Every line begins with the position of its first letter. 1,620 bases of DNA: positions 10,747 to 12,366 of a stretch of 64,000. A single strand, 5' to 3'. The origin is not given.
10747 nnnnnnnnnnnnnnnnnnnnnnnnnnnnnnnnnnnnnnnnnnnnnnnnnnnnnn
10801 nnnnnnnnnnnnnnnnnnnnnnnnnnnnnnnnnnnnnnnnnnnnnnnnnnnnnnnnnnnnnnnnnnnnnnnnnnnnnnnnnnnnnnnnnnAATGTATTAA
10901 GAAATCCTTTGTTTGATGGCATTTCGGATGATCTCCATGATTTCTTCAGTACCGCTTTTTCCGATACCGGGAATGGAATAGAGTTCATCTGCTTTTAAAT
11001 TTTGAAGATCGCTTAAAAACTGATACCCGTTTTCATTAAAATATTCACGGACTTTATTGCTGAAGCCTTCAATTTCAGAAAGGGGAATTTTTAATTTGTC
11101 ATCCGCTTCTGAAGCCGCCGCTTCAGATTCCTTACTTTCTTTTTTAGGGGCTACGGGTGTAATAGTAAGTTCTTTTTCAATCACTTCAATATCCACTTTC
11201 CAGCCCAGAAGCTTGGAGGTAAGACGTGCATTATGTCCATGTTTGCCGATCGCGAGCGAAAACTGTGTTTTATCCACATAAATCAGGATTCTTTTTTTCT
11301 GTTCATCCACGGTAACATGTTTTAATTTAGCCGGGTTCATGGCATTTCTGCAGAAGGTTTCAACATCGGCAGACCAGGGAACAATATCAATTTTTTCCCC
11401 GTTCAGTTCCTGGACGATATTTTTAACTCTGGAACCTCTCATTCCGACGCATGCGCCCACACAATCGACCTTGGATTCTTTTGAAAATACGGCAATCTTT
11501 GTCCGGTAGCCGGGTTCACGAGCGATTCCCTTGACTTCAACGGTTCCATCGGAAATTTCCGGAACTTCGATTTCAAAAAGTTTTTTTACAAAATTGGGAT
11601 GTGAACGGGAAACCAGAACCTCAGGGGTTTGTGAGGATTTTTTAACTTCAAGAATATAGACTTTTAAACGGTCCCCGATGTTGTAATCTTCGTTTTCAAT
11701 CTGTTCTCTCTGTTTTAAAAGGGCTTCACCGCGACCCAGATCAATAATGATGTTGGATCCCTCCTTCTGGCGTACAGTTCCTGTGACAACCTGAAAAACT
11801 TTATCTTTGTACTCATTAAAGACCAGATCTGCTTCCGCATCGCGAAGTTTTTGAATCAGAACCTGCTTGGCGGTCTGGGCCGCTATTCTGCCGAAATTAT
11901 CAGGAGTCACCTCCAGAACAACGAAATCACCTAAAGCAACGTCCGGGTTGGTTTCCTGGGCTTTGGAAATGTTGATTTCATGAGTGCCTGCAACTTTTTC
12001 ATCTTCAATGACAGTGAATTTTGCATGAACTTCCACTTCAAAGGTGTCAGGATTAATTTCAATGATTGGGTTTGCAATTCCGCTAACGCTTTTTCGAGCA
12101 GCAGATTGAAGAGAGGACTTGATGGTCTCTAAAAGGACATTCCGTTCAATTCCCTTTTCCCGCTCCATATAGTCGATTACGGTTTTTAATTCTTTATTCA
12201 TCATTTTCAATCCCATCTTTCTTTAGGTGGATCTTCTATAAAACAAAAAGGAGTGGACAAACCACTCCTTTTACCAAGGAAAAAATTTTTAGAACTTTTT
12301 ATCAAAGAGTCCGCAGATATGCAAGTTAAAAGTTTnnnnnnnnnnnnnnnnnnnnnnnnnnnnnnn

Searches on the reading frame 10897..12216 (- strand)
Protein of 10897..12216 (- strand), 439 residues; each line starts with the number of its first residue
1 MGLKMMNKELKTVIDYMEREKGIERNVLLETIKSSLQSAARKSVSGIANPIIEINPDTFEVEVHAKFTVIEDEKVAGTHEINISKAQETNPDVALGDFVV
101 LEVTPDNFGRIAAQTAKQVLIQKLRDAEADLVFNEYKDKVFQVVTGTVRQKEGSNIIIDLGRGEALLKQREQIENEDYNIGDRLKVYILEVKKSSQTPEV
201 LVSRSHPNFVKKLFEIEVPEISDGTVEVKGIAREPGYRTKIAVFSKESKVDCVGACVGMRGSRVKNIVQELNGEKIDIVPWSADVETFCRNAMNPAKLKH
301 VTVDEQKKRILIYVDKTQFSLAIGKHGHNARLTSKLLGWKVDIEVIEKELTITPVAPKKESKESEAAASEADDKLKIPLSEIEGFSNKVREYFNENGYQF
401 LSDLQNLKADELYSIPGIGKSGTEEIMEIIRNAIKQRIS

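Call 9: search_protein_families(library=pfam, proteins=[window:10897-12216:-], max_evalue=0.001)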
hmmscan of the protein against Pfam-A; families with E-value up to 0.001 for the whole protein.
window:10897-12216:- (439 aa): 4 families
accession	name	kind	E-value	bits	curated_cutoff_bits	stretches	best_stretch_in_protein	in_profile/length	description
PF08529.16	NusA_N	-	2.5e-31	108.8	23.8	1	9-129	1-118/119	NusA N-terminal domain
PF13184.12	KH_5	-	3.7e-28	97.9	27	1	235-302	1-68/69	NusA-like KH domain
PF00575.29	S1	-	3.5e-05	24.5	22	1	142-194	6-65/74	S1 RNA binding domain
PF14520.12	HHH_5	-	0.00078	20.3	27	0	379-431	4-56/57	Helix-hairpin-helix domain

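Call 90: find_homologous_proteins(query=window:10897-12216:-, max_evalue=1e-50)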
Query window:10897-12216:- (439 aa): 7981 proteins with E <= 1e-50 among 8000 candidates; the best 120 are listed.
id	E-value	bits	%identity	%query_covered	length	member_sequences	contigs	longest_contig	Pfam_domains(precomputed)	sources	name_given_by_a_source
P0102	1.6e-266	902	95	99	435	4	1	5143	PF13184.13,PF26594.2,PF08529.17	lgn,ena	-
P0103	7.0e-213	725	76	99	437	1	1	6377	PF13184.13,PF26594.2,PF14520.13,PF03118.22,PF08529.17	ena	-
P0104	1.5e-201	688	72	99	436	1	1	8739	PF13184.13,PF26594.2,PF14520.13,PF08529.17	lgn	-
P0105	3.5e-190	650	68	95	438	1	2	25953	PF13184.13,PF26594.2,PF14520.13,PF03118.22,PF08529.17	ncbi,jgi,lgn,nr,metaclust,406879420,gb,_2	ncbi:MAG: hypothetical protein ACD_79C00460G0002 [uncultured bacterium]|nr:MAG: hypothetical protein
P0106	2.3e-184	631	67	98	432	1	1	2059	PF13184.13,PF26594.2,PF14520.13,PF08529.17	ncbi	-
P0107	1.3e-181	622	65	98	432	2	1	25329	PF13184.13,PF26594.2,PF14520.13,PF08529.17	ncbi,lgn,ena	-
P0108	1.4e-180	619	65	98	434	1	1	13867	PF13184.13,PF26594.2,PF14520.13,PF00575.30,PF08529.17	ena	-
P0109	9.8e-176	603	63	98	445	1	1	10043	PF13184.13,PF26594.2,PF14520.13,PF03118.22,PF08529.17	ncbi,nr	ncbi:MAG: transcription termination/antitermination protein NusA [Candidatus Aureabacteria bacterium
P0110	1.8e-175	602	65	99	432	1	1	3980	PF13184.13,PF26594.2,PF14520.13,PF08529.17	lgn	-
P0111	1.8e-170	585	62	99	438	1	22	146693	PF13184.13,PF26594.2,PF14520.13,PF00575.30,PF08529.17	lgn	-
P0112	1.4e-164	566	60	98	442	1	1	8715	PF13184.13,PF26594.2,PF14520.13,PF08529.17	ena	-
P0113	6.5e-146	505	68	76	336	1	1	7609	PF13184.13,PF26594.2,PF14520.13,PF08529.17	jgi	jgi:N utilization substance protein A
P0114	2.2e-143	496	55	98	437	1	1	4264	PF13184.13,PF26594.2,PF14520.13,PF00575.30,PF08529.17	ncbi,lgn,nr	ncbi:MAG: transcription termination/antitermination protein NusA [Candidatus Aureabacteria bacterium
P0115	2.2e-142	493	53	98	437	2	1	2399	PF13184.13,PF26594.2,PF14520.13,PF00575.30,PF08529.17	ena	-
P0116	7.0e-142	491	54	98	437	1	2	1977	PF13184.13,PF26594.2,PF14520.13,PF00575.30,PF08529.17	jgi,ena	-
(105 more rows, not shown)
